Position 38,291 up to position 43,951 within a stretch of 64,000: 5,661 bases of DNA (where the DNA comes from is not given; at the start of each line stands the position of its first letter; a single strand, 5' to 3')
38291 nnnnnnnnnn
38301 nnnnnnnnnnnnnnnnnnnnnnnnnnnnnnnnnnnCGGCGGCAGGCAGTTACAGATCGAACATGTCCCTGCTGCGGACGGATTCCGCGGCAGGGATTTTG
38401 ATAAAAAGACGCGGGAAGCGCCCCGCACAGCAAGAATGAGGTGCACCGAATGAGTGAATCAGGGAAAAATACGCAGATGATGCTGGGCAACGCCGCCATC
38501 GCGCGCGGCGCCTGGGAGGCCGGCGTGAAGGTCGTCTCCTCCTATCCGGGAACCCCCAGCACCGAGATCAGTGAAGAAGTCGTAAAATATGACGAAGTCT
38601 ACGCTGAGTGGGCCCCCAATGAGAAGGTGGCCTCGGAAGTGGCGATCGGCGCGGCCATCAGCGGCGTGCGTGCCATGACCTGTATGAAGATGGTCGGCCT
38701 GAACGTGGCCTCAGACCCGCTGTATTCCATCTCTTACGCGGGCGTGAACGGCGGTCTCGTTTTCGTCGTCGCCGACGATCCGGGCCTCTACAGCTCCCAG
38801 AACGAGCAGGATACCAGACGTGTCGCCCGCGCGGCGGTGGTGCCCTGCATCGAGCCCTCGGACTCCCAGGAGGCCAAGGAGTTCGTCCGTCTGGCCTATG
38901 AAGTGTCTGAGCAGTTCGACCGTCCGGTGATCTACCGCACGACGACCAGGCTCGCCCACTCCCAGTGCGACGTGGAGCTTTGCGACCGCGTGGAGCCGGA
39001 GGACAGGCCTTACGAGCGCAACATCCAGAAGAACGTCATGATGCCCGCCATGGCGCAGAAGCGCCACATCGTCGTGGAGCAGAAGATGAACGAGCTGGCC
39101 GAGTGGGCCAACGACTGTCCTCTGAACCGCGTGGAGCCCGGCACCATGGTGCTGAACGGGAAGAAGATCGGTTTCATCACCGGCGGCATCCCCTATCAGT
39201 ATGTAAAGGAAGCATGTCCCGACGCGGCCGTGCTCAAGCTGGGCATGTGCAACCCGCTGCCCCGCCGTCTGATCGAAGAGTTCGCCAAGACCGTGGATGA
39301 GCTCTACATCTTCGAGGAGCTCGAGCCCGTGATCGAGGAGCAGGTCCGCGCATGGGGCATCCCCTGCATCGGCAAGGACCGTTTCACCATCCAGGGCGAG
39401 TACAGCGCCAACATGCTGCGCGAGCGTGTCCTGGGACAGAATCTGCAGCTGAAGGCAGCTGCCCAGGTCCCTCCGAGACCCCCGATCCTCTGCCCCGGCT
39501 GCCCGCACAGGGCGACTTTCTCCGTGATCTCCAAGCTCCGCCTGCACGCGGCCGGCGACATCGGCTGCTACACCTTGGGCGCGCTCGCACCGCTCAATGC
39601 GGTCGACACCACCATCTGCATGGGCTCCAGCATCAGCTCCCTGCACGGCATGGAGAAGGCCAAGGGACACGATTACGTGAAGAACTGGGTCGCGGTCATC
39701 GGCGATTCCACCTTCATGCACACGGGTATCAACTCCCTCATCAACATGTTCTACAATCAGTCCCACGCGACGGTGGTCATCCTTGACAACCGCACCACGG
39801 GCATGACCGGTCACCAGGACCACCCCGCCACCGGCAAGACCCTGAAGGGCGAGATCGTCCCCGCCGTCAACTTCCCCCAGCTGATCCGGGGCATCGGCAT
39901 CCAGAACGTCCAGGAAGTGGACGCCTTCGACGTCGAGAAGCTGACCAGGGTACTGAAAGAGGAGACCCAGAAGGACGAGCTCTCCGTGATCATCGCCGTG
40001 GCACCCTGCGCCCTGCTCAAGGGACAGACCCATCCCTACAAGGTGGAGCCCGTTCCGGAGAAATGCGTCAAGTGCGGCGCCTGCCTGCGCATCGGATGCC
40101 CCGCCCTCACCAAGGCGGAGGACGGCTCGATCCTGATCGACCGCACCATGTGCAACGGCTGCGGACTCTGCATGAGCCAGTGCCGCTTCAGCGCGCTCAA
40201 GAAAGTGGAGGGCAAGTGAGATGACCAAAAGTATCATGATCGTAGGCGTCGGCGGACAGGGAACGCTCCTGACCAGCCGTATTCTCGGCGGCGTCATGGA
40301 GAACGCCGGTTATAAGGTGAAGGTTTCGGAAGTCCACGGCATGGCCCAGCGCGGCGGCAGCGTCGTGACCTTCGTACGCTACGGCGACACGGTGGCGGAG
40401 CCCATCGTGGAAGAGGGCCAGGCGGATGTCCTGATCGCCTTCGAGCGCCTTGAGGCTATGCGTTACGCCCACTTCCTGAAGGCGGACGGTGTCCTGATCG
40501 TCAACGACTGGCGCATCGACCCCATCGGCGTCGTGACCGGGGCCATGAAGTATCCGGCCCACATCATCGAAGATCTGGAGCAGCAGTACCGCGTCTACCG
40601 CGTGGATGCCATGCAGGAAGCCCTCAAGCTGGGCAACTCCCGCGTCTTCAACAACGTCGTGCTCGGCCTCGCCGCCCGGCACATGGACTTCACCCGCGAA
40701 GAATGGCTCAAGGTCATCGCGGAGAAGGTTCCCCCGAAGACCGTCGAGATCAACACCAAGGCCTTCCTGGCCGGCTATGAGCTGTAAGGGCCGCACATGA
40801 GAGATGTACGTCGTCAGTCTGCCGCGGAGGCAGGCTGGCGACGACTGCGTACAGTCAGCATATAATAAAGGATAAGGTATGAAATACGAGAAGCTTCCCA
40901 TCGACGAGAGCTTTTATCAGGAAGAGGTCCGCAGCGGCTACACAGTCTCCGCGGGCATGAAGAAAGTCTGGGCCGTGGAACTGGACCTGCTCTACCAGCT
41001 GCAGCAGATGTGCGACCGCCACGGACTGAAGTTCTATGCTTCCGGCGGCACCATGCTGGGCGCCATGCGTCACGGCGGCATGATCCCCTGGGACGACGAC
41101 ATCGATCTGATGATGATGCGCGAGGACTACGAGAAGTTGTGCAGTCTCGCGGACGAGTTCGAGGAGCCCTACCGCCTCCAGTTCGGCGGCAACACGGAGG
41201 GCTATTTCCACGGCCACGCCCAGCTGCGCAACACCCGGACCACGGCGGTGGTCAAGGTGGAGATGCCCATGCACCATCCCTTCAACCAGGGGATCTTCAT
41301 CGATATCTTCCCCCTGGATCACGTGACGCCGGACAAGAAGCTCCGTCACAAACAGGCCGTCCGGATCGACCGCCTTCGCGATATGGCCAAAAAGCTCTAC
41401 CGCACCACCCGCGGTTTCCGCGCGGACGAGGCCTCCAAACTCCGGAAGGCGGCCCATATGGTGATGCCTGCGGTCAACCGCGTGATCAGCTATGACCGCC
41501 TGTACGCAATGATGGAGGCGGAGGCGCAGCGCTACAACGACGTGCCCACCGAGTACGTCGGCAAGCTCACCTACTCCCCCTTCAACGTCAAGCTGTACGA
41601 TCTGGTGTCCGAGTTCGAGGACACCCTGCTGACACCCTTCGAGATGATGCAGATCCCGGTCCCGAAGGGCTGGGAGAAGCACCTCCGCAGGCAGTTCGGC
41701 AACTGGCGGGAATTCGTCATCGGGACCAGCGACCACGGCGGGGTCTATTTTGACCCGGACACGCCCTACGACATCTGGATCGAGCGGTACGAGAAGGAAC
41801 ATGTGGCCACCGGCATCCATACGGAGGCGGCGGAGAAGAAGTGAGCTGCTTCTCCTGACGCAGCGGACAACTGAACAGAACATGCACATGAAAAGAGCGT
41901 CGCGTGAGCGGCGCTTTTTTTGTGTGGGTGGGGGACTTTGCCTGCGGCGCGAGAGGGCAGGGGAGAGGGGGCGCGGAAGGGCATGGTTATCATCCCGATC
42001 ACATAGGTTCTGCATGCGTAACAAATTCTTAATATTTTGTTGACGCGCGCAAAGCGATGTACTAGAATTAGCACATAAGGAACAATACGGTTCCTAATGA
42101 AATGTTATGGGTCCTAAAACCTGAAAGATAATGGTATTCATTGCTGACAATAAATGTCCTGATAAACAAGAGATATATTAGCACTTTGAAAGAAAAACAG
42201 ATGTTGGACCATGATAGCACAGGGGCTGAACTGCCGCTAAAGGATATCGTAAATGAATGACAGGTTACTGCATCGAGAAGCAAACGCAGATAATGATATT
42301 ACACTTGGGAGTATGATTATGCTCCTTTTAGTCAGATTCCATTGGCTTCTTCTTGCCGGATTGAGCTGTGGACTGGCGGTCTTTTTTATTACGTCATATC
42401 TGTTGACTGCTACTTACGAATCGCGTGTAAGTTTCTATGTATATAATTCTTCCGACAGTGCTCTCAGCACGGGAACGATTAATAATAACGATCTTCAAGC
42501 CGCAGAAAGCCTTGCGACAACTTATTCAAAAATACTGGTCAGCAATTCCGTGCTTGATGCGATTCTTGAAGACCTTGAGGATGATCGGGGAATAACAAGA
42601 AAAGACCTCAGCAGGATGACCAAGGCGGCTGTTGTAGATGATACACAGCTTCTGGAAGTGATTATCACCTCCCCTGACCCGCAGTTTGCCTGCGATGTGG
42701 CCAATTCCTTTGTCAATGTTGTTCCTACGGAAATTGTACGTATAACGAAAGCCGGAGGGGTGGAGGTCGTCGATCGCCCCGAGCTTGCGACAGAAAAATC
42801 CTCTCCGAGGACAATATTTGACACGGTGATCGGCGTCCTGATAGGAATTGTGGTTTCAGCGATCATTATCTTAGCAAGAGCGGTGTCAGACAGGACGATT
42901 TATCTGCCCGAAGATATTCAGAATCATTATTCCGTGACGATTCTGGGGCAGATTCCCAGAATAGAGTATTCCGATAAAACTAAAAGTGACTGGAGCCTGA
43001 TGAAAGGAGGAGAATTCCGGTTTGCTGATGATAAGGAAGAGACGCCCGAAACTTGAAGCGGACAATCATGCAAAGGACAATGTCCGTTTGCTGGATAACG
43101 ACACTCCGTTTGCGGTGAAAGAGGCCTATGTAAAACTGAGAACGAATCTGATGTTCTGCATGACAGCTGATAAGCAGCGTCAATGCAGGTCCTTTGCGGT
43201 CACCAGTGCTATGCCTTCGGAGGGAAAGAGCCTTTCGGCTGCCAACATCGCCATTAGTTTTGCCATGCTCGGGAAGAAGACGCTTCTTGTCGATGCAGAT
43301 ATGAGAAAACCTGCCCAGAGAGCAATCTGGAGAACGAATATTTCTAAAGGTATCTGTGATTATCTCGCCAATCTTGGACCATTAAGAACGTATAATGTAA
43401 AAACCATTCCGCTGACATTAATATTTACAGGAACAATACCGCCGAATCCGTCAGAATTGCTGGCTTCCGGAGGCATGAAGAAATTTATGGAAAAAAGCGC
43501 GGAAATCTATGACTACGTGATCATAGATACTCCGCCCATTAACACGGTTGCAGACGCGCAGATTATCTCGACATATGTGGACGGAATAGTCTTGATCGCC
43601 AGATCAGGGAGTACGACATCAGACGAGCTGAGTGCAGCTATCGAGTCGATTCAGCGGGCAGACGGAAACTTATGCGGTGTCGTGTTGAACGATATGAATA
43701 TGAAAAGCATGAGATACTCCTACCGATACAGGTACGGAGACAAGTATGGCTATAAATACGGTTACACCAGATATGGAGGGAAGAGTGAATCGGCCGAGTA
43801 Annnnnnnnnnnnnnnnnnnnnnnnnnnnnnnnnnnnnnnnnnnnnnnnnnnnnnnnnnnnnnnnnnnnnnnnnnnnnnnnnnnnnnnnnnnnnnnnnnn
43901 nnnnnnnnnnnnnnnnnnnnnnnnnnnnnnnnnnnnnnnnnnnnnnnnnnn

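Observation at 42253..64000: Polysaccharide locus that embeds two giant surface proteins, LicD and an Lgt-like enzyme: possible glycan-plus-anchored-protein coat system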

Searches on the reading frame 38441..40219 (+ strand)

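Call 8: search_protein_families(library=pfam, proteins=[window:38441-40219:+], max_evalue=0.001)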
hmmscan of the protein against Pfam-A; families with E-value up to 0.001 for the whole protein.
window:38441-40219:+ (592 aa): 6 families
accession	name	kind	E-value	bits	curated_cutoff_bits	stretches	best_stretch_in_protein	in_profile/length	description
PF02775.26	TPP_enzyme_C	-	1.7e-21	77.1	21.9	1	373-518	1-150/151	Thiamine pyrophosphate enzyme, C-terminal TPP binding domain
PF01855.24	POR_N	-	7.3e-13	49.2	27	1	23-215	2-202/231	Pyruvate flavodoxin/ferredoxin oxidoreductase, thiamine diP-bdg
PF00037.32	Fer4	-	3.7e-07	30.1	21.1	1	565-586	2-23/24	4Fe-4S binding domain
PF12797.12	Fer4_2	-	1.1e-05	25.6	24.5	0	564-581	3-20/22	4Fe-4S binding domain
PF13237.11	Fer4_10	-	3.9e-05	23.9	25.5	1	538-581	5-52/53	4Fe-4S dicluster domain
PF12837.12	Fer4_6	-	0.00091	19.5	25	1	564-585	2-23/24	4Fe-4S binding domain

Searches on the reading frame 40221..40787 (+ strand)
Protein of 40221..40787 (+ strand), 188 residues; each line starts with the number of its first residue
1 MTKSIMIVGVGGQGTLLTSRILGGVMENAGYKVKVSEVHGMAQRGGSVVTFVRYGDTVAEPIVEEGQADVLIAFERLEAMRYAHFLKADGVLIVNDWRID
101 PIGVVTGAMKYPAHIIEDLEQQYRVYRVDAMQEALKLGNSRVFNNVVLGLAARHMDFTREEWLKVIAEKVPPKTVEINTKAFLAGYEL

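Call 8: search_protein_families(library=pfam, proteins=[window:40221-40787:+], max_evalue=0.001)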
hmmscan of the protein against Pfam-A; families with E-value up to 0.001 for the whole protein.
window:40221-40787:+ (188 aa): 1 family
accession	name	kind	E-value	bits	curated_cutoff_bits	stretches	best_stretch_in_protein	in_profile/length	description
PF01558.24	POR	-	3.6e-39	135.1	27.4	1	11-187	1-173/173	Pyruvate ferredoxin/flavodoxin oxidoreductase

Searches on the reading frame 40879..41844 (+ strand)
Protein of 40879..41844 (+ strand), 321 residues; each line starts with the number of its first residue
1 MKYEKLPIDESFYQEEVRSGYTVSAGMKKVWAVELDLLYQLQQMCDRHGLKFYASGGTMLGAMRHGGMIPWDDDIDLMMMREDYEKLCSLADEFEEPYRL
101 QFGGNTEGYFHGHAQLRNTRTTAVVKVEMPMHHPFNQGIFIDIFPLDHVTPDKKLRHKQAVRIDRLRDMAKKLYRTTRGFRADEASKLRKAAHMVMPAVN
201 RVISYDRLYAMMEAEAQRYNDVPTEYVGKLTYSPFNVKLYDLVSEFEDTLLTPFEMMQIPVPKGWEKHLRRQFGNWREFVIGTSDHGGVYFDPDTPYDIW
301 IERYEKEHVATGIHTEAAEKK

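Call 8: search_protein_families(library=pfam, proteins=[window:40879-41844:+], max_evalue=0.001)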
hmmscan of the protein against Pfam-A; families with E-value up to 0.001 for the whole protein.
window:40879-41844:+ (321 aa): 1 family
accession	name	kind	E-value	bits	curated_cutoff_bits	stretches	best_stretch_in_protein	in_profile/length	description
PF04991.19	LicD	-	4.5e-44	151.7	22.6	1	45-274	1-227/227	LicD family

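Call 24: search_protein_families(library=ncbifam, proteins=[window:40879-41844:+], max_evalue=0.001)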
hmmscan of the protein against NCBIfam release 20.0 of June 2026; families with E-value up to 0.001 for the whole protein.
window:40879-41844:+ (321 aa): 1 family
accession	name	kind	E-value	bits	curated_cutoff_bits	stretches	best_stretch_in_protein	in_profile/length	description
NF045866.1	GGPL_Ptran_Mf1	equivalog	2.1e-20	73.9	225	1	35-277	6-223/240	diacylglycerol cholinephosphotransferase Mf1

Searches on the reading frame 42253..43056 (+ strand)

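Call 4: search_protein_families(library=pfam, proteins=[window:42253-43056:+], max_evalue=0.01)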
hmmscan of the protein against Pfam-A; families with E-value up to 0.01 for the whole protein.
window:42253-43056:+ (267 aa): 2 families
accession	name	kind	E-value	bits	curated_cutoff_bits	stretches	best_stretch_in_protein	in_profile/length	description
PF02706.20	Wzz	-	5.5e-07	30.3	25.5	1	14-108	1-91/91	Chain length determinant protein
PF13807.11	GNVR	-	0.00039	20.7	27.7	1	161-210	32-81/82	G-rich domain on putative tyrosine kinase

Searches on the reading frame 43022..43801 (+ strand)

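Call 4: search_protein_families(library=pfam, proteins=[window:43022-43801:+], max_evalue=0.01)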
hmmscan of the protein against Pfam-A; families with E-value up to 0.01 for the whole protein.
window:43022-43801:+ (259 aa): 5 families
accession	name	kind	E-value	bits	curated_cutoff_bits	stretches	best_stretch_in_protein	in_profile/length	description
PF10609.15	ParA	-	3.2e-09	37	27.1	1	59-226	7-176/246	NUBPL iron-transfer P-loop NTPase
PF13614.12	AAA_31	-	7.4e-09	36.2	27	1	68-184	14-139/177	AAA domain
PF01656.29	CbiA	-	8.7e-06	26.1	25.4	1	59-225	2-83/125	CobQ/CobB/MinD/ParA nucleotide binding domain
PF13500.12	AAA_26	-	0.0079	16.5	27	0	169-227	111-169/198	AAA domain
PF00142.24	Fer4_NifH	-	0.0097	15.8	25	0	68-120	12-64/271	4Fe-4S iron sulfur cluster binding proteins, NifH/frxC family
